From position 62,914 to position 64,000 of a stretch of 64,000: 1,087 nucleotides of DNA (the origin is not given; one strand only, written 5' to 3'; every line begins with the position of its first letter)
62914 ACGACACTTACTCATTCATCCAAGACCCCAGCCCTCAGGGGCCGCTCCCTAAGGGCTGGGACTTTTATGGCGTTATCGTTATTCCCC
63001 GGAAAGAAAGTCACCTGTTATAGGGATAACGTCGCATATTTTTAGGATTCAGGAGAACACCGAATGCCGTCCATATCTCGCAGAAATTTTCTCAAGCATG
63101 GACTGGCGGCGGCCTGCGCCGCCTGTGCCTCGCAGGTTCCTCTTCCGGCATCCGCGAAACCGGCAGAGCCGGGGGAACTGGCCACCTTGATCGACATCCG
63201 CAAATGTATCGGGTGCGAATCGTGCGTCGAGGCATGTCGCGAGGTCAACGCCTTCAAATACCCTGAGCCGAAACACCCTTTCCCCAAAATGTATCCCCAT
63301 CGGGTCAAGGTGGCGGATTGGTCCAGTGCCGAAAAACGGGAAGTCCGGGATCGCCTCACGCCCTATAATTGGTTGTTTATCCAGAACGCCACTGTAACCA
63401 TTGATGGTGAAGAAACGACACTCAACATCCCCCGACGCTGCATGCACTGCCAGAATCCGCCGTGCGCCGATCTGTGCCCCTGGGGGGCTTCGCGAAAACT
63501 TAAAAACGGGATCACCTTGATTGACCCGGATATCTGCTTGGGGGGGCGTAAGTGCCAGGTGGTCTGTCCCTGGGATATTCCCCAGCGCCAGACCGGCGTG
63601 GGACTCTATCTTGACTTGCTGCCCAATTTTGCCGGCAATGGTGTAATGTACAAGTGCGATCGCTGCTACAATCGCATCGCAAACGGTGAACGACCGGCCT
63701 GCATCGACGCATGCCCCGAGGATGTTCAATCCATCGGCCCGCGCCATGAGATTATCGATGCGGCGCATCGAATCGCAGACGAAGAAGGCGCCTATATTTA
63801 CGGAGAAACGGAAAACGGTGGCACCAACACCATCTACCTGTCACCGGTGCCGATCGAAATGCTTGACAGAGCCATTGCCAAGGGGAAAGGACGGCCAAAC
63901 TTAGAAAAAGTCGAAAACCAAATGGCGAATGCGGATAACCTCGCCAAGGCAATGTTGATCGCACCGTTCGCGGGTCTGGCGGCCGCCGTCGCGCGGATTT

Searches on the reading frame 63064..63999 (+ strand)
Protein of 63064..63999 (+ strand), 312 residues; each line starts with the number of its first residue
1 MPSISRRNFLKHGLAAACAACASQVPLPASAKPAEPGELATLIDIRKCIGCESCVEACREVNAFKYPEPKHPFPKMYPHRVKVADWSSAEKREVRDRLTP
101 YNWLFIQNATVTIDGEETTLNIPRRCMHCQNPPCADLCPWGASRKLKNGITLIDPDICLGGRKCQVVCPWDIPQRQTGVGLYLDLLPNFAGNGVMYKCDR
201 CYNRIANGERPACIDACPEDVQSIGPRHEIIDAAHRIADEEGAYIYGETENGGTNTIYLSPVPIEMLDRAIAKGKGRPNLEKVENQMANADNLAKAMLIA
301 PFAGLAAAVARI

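Call 84: search_protein_families(library=pfam, proteins=[window:63064-63999:+], max_evalue=0.0001)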
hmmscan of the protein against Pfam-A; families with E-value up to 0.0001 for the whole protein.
window:63064-63999:+ (312 aa): 5 families
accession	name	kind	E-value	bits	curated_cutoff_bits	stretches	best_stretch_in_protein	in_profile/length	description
PF12838.12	Fer4_7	-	1.2e-18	67.7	27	1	47-142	1-52/52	4Fe-4S dicluster domain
PF13247.11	Fer4_11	-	8e-15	55.3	26.2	1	122-225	6-98/100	4Fe-4S dicluster domain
PF13237.11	Fer4_10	-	6.3e-11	42.5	25.5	1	152-218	3-53/53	4Fe-4S dicluster domain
PF13187.11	Fer4_9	-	3.7e-06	27.3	27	0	18-60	8-49/52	4Fe-4S dicluster domain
PF12797.12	Fer4_2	-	1.7e-05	24.9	24.5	0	41-58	3-20/22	4Fe-4S binding domain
